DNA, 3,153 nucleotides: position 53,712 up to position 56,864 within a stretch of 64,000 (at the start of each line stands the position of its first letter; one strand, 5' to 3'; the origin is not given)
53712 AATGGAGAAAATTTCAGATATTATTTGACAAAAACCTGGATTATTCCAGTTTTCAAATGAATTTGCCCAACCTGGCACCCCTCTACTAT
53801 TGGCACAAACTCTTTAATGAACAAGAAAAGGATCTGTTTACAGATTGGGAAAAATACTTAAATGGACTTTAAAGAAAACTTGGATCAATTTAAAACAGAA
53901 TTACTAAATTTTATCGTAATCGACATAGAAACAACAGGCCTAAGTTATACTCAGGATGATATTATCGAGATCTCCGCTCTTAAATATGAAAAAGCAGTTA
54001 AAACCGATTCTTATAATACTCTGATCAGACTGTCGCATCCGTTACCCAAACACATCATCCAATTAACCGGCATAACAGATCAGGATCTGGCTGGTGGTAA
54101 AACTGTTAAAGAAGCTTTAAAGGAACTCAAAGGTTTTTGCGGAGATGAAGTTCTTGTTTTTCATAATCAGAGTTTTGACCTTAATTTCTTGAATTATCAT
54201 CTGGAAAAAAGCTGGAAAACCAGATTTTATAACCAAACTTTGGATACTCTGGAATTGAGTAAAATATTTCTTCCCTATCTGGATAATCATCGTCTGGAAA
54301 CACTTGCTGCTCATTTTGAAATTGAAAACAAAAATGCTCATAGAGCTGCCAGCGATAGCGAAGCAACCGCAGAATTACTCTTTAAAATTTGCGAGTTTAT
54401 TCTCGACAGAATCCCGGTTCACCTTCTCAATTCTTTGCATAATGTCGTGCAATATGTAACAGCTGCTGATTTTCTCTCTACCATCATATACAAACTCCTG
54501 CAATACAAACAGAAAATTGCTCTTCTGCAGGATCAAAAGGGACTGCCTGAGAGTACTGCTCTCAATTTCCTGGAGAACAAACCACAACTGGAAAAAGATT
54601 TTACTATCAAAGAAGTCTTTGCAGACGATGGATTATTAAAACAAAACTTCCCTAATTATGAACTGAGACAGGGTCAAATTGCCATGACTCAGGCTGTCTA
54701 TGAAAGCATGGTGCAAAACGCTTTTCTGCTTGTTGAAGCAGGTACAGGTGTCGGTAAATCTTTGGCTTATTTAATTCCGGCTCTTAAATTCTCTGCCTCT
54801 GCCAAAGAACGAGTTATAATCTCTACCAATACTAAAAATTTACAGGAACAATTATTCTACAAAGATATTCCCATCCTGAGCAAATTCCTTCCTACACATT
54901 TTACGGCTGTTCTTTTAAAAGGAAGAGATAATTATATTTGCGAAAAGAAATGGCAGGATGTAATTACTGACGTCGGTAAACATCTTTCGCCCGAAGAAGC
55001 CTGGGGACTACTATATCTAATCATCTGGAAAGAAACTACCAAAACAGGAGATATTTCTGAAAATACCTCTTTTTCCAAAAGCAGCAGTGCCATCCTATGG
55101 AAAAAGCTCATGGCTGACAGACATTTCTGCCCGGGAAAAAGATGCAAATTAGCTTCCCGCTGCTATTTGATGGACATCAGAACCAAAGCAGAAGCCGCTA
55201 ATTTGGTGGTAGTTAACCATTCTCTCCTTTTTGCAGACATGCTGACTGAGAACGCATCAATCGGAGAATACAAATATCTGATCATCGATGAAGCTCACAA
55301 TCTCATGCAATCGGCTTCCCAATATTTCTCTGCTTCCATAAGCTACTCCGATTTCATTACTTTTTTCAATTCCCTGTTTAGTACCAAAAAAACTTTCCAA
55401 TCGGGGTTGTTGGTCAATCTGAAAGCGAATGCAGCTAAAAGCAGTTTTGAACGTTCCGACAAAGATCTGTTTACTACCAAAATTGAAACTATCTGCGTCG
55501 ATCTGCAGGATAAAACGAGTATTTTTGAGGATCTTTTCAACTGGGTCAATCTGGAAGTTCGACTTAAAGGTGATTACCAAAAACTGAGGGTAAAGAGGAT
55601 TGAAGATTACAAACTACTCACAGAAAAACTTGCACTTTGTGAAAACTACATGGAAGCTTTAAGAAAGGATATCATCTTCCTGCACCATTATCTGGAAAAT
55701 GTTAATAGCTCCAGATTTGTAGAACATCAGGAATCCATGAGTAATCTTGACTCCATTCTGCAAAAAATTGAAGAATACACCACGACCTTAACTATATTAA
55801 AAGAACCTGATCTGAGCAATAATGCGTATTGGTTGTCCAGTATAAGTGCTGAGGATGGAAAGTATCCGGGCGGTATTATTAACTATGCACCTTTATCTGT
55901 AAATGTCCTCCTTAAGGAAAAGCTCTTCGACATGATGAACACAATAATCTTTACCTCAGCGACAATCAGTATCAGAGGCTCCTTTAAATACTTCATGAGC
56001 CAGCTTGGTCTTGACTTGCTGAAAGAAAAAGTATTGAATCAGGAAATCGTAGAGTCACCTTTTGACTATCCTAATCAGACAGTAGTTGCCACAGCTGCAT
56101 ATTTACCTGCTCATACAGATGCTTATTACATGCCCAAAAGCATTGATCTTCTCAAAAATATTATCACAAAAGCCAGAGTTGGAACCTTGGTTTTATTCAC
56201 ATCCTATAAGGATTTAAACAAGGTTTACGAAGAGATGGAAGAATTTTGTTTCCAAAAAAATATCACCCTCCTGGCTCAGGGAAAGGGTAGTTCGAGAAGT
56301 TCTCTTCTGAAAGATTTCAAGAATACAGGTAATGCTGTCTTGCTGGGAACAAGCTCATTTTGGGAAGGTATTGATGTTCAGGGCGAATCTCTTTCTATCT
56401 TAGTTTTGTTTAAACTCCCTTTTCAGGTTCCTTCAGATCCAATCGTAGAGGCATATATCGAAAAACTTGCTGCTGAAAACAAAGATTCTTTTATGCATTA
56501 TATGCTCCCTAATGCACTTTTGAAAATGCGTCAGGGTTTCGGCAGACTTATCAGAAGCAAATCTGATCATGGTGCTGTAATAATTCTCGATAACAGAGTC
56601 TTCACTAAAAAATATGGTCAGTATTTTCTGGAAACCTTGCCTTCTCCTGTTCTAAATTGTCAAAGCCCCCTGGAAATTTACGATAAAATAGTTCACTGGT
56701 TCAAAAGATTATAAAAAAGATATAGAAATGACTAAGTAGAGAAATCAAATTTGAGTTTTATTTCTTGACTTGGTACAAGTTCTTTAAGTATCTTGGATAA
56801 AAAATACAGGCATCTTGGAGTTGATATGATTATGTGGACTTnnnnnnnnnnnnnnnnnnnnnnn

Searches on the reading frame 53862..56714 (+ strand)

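Call 41: search_protein_families(library=pfam, proteins=[window:53862-56714:+], max_evalue=0.00001)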
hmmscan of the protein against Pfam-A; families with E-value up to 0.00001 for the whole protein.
window:53862-56714:+ (950 aa): 4 families
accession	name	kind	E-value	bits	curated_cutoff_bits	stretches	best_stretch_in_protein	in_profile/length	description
PF13307.12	Helicase_C_2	-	1.7e-47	162.1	25.3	1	765-927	2-168/170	Helicase C-terminal domain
PF00929.31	RNase_T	-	6.7e-30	105.2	24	1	18-173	1-164/164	Exonuclease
PF00270.35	DEAD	-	3.6e-13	50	26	1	277-332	5-62/167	DEAD/DEAH box helicase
PF04851.21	ResIII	-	1.8e-08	34.9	22.5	0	266-334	2-71/164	Type III restriction enzyme, res subunit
